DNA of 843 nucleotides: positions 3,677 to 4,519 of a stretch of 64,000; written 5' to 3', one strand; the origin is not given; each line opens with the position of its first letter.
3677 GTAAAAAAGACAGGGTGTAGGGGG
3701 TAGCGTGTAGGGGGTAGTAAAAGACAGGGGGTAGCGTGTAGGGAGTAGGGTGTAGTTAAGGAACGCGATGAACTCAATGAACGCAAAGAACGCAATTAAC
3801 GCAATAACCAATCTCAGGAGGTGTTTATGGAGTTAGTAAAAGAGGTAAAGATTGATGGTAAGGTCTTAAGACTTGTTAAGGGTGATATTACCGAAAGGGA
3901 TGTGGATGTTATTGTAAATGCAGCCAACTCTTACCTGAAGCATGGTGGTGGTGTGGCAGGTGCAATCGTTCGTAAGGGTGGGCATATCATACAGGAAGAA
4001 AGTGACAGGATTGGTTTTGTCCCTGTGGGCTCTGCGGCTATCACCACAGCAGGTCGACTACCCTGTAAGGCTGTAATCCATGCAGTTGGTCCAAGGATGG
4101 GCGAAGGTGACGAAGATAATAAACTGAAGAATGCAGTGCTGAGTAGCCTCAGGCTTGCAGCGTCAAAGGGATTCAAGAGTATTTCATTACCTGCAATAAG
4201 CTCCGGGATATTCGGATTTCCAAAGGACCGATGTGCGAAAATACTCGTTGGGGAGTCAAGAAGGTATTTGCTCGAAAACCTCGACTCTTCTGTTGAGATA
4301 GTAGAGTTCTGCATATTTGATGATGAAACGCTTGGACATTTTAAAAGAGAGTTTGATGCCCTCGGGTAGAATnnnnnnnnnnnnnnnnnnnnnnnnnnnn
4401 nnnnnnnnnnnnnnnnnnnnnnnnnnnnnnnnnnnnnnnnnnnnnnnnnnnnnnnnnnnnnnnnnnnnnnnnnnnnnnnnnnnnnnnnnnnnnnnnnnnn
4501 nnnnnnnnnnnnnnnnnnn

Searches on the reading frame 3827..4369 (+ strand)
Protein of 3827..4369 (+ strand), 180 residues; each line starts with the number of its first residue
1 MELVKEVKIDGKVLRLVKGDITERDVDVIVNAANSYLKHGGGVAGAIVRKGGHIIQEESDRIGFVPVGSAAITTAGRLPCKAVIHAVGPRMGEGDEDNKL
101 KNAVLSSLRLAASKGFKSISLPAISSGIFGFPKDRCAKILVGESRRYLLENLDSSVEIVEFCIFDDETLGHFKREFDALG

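Call 40: find_encoding_contigs(protein=window:3827-4369:+, flank=3000, max_places=10)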
Protein window:3827-4369:+ (180 aa): 4 contigs read that carry it; 4 places shown.
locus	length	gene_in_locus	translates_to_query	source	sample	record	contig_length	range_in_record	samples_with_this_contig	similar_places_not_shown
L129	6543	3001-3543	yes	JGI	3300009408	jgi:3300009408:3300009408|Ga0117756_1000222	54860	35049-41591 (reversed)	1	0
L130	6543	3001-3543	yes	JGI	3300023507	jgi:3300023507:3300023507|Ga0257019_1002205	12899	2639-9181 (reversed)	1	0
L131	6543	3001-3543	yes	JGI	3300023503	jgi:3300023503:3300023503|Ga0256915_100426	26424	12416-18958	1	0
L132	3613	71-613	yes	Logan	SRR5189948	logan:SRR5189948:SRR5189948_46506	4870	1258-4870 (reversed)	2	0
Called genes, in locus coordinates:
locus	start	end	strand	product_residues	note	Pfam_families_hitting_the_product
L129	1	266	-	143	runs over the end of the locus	-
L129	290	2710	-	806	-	PF04879:Molybdop_Fe4S4, PF00384:Molybdopterin, PF01568:Molydop_binding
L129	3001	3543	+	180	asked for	PF01661:Macro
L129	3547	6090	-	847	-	PF01433:Peptidase_M1, PF04187:Cofac_haem_bdg, PF00595:PDZ, PF13180:PDZ_2, PF17820:PDZ_6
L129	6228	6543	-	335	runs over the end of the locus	PF00586:AIRS, PF02769:AIRS_C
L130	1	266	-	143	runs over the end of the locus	-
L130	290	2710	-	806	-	PF04879:Molybdop_Fe4S4, PF00384:Molybdopterin, PF01568:Molydop_binding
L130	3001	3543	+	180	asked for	PF01661:Macro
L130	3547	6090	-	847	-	PF01433:Peptidase_M1, PF04187:Cofac_haem_bdg, PF00595:PDZ, PF13180:PDZ_2, PF17820:PDZ_6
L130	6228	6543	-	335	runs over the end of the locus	PF00586:AIRS, PF02769:AIRS_C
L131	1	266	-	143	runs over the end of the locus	-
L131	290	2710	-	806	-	PF04879:Molybdop_Fe4S4, PF00384:Molybdopterin, PF01568:Molydop_binding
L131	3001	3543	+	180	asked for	PF01661:Macro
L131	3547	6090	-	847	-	PF01433:Peptidase_M1, PF04187:Cofac_haem_bdg, PF00595:PDZ, PF13180:PDZ_2, PF17820:PDZ_6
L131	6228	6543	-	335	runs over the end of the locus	PF00586:AIRS, PF02769:AIRS_C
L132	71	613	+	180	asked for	PF01661:Macro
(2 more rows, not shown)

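Call 51: find_homologous_proteins(query=window:3827-4369:+, max_evalue=1e-30)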
Query window:3827-4369:+ (180 aa): 7659 proteins with E <= 1e-30 among 8000 candidates; the best 120 are listed.
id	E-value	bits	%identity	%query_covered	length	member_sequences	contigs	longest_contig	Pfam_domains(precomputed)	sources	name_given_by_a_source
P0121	4.2e-111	386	100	100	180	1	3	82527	PF01661.28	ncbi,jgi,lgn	-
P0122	1.3e-106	372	96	100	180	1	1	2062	PF01661.28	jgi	jgi:O-acetyl-ADP-ribose deacetylase (regulator of RNase III)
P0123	2.3e-101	355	91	99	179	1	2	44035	PF01661.28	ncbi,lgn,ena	-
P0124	2.8e-100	351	91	99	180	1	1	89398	PF01661.28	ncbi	-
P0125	1.2e-99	349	89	99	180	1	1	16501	PF01661.28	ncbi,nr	ncbi:MAG: macro domain-containing protein [Nitrospirae bacterium]|nr:MAG: macro domain-containing pr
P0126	2.1e-99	348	89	99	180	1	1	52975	PF01661.28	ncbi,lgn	-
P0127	5.6e-98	344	85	100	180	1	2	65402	PF01661.28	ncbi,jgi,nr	ncbi:MAG: macro domain-containing protein [Nitrospirae bacterium]|nr:macro domain-containing protein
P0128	8.5e-97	340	84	100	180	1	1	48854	PF01661.28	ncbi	-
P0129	2.1e-93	329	82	100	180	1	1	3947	PF01661.28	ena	-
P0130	2.0e-92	326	83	99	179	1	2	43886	PF01661.28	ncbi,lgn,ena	-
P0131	1.5e-90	319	82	99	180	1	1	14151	PF01661.28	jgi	-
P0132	2.9e-90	319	81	99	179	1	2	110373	PF01661.28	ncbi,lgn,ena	-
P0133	7.2e-90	317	82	99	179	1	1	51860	PF01661.28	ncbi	-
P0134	8.6e-90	317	81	100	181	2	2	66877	PF01661.28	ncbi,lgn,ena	-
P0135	1.5e-89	316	82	100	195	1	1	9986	PF01661.28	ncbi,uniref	ncbi:UPF0189 protein SSO2899 [hydrothermal vent metagenome]|uniref:UPF0189 protein SSO2899 n=1 Tax=h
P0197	1.9e-84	300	77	99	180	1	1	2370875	PF01661.28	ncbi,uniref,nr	ncbi:macrodomain protein [Dissulfurispira thermophila]|uniref:Macrodomain protein n=1 Tax=Dissulfuri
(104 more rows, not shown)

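Call 52: find_encoding_contigs(protein=P0122, flank=2000, max_places=1)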
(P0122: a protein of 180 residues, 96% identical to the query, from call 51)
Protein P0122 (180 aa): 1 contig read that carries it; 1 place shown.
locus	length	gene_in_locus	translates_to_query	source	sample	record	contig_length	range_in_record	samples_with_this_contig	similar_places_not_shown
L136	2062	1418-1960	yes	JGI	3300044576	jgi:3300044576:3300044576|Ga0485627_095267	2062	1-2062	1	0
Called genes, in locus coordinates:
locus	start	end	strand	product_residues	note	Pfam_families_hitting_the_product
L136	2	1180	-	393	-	?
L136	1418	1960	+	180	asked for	PF01661:Macro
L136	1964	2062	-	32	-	?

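Call 53: find_encoding_contigs(protein=P0123, flank=2000, max_places=1)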
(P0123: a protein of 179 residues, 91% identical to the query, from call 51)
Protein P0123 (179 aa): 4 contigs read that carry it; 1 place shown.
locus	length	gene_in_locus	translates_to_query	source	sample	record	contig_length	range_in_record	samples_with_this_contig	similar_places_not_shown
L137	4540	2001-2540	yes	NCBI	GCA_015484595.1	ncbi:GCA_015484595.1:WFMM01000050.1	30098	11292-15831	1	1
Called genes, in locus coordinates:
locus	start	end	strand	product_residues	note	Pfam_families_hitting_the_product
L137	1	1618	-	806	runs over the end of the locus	PF04879:Molybdop_Fe4S4, PF00384:Molybdopterin, PF01568:Molydop_binding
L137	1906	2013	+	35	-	-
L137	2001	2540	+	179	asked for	PF01661:Macro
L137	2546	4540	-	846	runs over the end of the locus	PF01433:Peptidase_M1, PF04187:Cofac_haem_bdg, PF00595:PDZ, PF13180:PDZ_2, PF17820:PDZ_6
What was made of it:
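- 3768..3836 (+): 22-codon upstream ORF (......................*). It opens at the core's ATG and overlaps the macro-gene start by 10 nt. A homologous 35-aa ORF was called by a gene finder in L137 (call 53).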

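Call 54: find_encoding_contigs(protein=P0124, flank=2000, max_places=1)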
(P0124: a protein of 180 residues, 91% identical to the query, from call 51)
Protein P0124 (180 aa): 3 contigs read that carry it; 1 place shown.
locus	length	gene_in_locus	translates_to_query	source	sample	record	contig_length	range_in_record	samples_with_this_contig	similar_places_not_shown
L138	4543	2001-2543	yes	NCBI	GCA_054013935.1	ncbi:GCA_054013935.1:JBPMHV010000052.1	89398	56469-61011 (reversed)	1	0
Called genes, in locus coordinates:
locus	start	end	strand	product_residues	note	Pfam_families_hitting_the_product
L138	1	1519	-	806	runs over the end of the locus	PF10518:TAT_signal (weak), PF04879:Molybdop_Fe4S4, PF00384:Molybdopterin, PF01568:Molydop_binding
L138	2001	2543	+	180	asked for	PF01661:Macro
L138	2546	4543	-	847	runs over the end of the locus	PF01433:Peptidase_M1, PF04187:Cofac_haem_bdg, PF00595:PDZ, PF13180:PDZ_2, PF17820:PDZ_6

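Call 84: find_encoding_contigs(protein=P0197, flank=10000, max_places=1)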
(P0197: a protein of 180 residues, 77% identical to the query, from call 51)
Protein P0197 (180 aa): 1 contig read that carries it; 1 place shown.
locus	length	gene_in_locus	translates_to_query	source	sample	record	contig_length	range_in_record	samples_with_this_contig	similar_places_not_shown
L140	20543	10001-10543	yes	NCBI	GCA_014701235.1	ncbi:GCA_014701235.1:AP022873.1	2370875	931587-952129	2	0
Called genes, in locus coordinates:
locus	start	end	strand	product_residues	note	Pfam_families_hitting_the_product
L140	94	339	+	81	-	PF14076:DUF4258 (faint)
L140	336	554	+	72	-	PF10049:DUF2283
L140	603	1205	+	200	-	PF09699:Paired_CXXCH_1 (weak)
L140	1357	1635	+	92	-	PF01402:RHH_1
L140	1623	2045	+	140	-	PF01850:PIN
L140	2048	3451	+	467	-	PF05140:ResB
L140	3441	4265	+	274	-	PF01578:Cytochrom_C_asm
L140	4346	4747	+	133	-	-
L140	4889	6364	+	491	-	PF02310:B12-binding, PF04055:Radical_SAM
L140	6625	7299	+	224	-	PF22113:Mtrc-MtrF_II-IV_dom (weak), PF14522:Cytochrome_C7 (faint), PF14537:Cytochrom_c3_2 (faint), PF09699:Paired_CXXCH_1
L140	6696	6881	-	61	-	-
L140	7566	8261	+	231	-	PF14522:Cytochrome_C7 (weak), PF09699:Paired_CXXCH_1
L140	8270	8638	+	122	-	PF00072:Response_reg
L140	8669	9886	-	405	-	PF01969:Ni_insertion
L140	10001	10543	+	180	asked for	PF01661:Macro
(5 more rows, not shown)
